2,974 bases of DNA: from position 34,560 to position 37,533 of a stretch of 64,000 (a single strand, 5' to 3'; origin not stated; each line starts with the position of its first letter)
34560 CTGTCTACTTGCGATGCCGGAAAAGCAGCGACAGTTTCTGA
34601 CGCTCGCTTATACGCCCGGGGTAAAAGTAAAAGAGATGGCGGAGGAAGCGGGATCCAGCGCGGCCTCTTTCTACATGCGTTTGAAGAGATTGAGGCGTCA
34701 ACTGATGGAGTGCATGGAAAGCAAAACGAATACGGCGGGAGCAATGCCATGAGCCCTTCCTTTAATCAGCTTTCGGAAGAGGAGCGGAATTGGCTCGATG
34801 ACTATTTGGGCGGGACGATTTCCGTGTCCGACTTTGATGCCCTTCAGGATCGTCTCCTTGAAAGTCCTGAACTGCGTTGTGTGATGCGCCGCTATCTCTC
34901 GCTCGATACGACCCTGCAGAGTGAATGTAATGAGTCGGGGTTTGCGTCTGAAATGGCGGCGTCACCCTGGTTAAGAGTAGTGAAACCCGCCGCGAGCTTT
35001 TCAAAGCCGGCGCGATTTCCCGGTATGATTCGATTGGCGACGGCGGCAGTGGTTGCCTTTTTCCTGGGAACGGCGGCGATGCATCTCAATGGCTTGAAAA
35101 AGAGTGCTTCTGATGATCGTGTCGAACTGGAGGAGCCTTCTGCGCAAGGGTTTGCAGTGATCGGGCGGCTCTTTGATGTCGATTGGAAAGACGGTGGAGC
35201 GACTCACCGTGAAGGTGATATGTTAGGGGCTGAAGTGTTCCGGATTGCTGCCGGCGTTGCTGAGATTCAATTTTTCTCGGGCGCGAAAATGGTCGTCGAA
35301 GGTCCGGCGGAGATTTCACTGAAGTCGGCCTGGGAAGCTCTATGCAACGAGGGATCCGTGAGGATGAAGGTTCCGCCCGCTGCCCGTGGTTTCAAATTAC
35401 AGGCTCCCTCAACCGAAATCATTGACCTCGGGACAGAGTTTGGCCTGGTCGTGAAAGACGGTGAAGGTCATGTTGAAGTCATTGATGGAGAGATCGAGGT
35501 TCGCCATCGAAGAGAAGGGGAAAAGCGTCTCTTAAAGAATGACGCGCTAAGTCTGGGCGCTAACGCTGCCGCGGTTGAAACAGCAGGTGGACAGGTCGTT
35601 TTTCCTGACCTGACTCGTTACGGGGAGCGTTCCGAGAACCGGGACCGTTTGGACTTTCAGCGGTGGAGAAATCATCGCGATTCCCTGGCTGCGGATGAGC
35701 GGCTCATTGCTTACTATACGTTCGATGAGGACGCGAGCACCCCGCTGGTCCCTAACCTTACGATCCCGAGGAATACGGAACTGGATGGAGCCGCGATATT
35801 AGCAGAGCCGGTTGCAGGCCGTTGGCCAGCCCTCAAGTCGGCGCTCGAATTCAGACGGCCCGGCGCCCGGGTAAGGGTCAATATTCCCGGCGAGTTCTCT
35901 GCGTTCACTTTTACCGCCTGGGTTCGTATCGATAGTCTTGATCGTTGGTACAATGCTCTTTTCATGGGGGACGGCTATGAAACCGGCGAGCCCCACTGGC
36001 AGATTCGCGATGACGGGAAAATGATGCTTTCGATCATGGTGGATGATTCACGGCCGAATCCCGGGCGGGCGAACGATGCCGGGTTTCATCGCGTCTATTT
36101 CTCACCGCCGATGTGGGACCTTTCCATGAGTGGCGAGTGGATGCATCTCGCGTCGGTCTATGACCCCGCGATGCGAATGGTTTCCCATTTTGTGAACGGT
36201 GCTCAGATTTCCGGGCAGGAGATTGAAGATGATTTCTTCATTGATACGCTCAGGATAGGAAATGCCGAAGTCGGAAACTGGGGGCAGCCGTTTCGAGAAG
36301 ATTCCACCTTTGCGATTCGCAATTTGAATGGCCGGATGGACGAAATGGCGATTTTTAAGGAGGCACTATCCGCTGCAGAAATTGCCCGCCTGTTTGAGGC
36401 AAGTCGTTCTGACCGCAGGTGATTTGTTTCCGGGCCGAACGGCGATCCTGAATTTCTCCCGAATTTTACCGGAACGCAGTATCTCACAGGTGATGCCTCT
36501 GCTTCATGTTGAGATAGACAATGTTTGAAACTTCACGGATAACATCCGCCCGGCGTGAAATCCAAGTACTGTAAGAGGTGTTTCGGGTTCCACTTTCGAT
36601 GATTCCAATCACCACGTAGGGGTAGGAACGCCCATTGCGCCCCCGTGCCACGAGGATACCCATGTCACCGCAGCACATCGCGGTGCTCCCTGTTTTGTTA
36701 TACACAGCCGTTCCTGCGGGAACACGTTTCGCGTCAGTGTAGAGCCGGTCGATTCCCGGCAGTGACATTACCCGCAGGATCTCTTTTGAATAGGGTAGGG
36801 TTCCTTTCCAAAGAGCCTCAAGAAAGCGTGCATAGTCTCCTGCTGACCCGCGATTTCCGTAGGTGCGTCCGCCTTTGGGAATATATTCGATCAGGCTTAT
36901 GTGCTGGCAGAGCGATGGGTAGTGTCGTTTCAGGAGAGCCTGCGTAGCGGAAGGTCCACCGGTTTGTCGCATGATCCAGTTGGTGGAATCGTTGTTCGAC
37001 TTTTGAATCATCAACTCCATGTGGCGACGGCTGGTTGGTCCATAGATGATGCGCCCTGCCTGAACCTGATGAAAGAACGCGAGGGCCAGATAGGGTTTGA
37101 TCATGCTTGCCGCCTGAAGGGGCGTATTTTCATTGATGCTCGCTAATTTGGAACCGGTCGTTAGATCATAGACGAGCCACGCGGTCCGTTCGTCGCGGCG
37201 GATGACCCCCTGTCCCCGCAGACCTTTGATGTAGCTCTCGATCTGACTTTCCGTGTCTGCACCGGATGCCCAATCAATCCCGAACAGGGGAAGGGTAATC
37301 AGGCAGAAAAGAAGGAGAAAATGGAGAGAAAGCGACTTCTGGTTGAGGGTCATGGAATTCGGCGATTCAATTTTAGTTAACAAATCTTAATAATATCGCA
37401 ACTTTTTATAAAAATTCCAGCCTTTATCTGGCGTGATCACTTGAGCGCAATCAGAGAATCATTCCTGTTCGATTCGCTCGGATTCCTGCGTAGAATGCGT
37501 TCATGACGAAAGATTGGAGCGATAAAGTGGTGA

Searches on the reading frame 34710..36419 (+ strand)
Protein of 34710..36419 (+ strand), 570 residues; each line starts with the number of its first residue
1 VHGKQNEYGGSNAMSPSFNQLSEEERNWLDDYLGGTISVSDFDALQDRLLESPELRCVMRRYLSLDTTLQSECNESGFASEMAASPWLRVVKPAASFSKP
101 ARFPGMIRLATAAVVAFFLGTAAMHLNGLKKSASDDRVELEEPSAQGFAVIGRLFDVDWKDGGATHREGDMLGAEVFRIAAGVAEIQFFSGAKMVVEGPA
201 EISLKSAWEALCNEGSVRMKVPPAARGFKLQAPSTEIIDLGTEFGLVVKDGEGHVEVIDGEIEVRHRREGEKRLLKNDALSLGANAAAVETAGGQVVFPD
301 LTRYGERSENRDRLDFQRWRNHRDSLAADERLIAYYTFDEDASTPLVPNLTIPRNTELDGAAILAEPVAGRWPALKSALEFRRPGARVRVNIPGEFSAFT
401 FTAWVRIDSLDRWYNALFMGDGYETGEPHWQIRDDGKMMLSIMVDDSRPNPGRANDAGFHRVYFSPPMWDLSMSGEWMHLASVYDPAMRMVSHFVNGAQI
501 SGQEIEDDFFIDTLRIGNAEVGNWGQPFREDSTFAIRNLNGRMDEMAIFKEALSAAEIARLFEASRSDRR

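Call 25: search_protein_families(library=pfam, proteins=[window:34710-36419:+], max_evalue=0.001)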
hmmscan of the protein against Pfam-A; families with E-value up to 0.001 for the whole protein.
window:34710-36419:+ (570 aa): 2 families
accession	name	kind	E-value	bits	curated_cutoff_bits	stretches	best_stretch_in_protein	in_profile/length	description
PF13385.13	Laminin_G_3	-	2.3e-15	57.5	27.6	1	396-559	16-151/151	Concanavalin A-like lectin/glucanases superfamily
PF04773.18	FecR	-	0.00016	22.5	24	1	213-263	46-97/97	FecR protein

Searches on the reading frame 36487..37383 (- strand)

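Call 33: search_protein_families(library=pfam, proteins=[window:36487-37383:-], max_evalue=0.001)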
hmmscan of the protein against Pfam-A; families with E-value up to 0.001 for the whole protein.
window:36487-37383:- (299 aa): 1 family
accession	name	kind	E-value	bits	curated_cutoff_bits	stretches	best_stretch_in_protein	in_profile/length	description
PF13354.11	Beta-lactamase2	-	1.1e-19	71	22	2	121-258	78-212/214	Beta-lactamase enzyme family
